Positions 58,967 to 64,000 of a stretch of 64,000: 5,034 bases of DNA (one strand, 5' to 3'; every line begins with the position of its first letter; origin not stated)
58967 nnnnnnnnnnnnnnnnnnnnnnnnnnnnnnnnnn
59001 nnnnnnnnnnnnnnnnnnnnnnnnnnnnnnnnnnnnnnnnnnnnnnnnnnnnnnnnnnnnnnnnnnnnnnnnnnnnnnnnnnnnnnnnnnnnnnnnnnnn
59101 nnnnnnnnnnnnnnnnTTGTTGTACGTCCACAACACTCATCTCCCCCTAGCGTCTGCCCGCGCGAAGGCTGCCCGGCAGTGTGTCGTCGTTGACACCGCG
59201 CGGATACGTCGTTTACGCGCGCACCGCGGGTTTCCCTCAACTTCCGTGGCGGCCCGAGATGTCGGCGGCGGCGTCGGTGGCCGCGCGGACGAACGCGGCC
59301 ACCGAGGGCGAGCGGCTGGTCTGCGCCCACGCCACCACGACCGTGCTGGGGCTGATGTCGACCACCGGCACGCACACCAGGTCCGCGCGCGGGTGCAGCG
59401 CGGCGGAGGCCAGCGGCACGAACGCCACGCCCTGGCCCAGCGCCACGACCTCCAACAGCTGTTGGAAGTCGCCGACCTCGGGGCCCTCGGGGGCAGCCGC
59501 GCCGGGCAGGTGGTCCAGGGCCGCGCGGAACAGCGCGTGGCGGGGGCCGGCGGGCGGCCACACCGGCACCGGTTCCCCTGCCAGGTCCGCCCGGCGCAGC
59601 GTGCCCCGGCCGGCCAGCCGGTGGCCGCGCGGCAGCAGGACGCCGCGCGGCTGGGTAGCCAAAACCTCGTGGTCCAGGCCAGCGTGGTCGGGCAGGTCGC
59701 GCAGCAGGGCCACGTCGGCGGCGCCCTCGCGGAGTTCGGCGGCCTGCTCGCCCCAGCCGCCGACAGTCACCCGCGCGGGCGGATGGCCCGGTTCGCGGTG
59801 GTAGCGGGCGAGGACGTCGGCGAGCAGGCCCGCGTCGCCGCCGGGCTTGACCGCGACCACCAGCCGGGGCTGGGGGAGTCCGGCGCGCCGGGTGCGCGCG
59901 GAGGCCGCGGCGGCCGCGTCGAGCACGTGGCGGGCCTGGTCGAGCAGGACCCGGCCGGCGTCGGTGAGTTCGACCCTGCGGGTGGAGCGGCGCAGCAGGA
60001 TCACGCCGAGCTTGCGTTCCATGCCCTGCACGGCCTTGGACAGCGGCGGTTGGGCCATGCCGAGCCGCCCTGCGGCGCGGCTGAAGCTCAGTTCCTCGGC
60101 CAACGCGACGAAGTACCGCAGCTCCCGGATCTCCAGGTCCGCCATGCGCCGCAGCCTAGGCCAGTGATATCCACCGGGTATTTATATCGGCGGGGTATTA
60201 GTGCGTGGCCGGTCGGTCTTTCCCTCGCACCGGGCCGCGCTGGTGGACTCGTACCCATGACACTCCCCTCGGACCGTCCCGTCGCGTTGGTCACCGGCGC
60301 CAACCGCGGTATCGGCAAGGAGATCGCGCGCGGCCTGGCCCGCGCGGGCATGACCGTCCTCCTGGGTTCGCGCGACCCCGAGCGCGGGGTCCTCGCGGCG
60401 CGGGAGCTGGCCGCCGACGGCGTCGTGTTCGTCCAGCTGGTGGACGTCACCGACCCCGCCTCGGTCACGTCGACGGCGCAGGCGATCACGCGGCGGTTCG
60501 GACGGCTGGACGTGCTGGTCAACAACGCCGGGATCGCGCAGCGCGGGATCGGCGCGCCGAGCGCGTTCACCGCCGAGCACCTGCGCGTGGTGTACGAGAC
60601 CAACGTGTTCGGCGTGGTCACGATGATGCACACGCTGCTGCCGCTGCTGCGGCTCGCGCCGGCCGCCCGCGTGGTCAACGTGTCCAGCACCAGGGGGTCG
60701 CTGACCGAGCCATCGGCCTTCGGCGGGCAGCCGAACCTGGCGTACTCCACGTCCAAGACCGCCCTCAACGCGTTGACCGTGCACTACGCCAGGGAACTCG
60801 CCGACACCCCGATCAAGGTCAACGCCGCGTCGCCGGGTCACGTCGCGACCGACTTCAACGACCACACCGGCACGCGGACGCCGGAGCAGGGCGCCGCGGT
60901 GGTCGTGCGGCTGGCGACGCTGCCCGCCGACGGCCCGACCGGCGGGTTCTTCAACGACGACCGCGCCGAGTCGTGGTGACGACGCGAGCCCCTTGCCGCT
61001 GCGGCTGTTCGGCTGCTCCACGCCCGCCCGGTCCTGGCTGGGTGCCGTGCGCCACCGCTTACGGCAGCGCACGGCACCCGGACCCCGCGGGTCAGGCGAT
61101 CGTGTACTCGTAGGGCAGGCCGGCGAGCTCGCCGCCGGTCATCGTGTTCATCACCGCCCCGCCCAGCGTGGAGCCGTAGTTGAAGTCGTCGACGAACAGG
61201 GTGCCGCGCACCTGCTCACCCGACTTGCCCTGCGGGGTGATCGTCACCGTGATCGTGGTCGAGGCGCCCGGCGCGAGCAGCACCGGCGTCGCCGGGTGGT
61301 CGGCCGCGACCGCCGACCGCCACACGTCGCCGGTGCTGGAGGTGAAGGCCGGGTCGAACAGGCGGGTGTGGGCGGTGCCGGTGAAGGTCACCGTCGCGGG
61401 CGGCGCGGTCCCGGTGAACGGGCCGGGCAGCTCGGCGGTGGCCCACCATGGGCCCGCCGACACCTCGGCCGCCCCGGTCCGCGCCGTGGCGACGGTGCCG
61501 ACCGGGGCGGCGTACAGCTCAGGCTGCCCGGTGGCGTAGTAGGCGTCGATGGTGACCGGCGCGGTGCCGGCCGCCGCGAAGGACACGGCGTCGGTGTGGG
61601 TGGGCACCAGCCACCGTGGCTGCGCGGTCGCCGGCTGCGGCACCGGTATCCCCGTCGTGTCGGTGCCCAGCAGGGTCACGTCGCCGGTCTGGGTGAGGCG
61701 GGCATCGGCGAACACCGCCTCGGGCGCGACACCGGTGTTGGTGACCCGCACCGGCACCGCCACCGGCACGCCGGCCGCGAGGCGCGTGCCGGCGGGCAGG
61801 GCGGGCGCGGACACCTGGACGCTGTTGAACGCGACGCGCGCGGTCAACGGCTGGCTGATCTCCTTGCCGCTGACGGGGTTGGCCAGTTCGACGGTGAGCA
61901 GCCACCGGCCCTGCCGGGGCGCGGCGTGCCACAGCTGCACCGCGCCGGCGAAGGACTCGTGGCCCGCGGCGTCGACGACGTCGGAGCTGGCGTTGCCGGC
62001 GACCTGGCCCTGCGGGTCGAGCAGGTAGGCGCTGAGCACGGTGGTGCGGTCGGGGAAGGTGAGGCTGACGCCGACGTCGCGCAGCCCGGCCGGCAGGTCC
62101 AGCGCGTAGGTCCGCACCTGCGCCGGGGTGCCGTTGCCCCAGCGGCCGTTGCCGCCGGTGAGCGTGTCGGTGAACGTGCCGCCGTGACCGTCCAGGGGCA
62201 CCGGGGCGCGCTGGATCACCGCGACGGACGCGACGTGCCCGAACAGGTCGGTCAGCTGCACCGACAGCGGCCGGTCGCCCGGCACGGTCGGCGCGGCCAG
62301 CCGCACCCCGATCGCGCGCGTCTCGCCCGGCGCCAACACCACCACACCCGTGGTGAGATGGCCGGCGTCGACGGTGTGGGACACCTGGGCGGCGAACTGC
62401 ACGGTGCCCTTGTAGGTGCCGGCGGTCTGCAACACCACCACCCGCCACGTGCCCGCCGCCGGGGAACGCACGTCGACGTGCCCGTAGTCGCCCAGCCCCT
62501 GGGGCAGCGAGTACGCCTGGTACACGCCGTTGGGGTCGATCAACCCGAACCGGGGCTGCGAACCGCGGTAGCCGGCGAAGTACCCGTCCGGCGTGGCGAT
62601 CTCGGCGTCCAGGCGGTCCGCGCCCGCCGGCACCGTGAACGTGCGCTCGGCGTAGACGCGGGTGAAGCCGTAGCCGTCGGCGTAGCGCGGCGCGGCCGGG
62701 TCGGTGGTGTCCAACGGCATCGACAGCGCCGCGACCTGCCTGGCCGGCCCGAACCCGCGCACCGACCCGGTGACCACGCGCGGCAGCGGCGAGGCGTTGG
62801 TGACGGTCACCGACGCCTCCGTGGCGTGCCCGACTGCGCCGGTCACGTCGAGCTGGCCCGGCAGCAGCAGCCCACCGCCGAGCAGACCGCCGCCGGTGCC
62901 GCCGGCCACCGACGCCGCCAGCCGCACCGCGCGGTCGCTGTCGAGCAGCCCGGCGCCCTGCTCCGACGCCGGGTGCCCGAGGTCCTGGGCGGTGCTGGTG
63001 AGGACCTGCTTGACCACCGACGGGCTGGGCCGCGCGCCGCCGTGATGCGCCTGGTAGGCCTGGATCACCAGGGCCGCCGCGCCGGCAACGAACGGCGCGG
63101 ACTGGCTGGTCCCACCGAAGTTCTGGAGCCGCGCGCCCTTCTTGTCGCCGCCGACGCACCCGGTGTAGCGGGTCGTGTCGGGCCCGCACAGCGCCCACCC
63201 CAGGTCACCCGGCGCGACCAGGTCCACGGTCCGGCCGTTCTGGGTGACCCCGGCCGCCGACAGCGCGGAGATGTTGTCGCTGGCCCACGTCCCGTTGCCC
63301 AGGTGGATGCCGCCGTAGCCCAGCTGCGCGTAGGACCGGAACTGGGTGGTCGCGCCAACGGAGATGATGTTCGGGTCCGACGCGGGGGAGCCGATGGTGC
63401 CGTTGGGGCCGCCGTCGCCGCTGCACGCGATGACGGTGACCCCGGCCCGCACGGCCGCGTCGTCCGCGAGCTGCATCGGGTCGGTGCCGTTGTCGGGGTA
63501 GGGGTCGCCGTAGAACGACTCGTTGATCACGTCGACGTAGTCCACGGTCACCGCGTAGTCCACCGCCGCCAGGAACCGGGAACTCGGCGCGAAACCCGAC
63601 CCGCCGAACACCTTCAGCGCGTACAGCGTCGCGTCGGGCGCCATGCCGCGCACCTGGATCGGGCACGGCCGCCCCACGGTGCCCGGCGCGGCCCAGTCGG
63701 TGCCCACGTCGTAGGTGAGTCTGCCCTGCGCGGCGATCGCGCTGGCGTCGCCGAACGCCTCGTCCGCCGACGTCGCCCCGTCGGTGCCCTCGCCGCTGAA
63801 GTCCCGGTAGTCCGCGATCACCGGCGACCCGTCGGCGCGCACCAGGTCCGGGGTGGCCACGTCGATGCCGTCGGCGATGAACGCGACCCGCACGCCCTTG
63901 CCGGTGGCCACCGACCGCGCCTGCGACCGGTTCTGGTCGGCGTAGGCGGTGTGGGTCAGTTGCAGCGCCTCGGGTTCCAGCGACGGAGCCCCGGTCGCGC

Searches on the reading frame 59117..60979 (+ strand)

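Call 43: search_protein_families(library=pfam, proteins=[window:59117-60979:+])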
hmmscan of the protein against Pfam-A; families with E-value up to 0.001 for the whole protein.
window:59117-60979:+ (620 aa): 4 families
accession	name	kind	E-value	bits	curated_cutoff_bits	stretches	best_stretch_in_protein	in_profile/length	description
PF00106.31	adh_short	-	1.5e-43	149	26.6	1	389-583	2-189/195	short chain dehydrogenase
PF13561.12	adh_short_C2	-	3.1e-34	119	27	1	394-584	1-184/236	Enoyl-(Acyl carrier protein) reductase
PF08659.16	KR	-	1.8e-09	38.2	22.6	1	390-557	3-163/180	KR domain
PF01370.27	Epimerase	-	7.3e-06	26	20.9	1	390-561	1-160/240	NAD dependent epimerase/dehydratase family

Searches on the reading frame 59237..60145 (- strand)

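Call 43: search_protein_families(library=pfam, proteins=[window:59237-60145:-])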
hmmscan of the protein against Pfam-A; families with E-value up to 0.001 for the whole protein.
window:59237-60145:- (302 aa): 2 families
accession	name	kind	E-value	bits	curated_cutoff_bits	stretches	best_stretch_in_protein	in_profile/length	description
PF03466.25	LysR_substrate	-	8.4e-30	104.2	28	1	89-293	2-208/209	LysR substrate binding domain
PF00126.33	HTH_1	-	6.6e-22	77.7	26.6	1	6-65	1-60/60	Bacterial regulatory helix-turn-helix protein, lysR family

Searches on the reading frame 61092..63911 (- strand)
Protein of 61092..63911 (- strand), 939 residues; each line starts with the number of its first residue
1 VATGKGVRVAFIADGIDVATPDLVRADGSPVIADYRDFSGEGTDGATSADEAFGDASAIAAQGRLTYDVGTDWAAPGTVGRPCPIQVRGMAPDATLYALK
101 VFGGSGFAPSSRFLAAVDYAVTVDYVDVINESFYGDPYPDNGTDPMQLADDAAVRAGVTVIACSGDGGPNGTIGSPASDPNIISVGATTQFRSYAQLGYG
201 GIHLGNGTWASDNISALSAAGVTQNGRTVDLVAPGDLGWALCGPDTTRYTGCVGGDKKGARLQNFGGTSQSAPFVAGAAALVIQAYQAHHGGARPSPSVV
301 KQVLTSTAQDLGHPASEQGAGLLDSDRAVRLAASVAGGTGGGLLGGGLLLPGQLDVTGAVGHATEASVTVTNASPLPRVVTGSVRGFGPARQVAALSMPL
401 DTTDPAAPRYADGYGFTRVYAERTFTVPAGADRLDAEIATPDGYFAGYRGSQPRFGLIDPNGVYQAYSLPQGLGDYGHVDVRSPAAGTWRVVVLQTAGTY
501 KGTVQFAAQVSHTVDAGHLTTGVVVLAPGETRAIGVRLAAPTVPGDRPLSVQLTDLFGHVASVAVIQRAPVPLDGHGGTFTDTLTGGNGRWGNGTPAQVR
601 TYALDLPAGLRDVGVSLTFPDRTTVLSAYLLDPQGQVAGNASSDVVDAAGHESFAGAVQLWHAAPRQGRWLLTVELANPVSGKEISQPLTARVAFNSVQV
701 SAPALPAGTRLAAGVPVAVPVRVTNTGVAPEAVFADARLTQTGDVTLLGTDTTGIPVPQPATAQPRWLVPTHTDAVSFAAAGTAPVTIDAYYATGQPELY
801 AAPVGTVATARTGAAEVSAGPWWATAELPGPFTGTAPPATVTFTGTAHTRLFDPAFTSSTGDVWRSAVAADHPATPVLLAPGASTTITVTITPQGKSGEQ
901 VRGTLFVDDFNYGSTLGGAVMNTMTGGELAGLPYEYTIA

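Call 43: search_protein_families(library=pfam, proteins=[window:61092-63911:-])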
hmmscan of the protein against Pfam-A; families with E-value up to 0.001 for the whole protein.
window:61092-63911:- (939 aa): 1 family
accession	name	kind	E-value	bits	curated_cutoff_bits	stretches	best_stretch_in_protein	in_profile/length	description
PF00082.27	Peptidase_S8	-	3.6e-28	99.1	21.8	1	4-321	1-288/288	Subtilase family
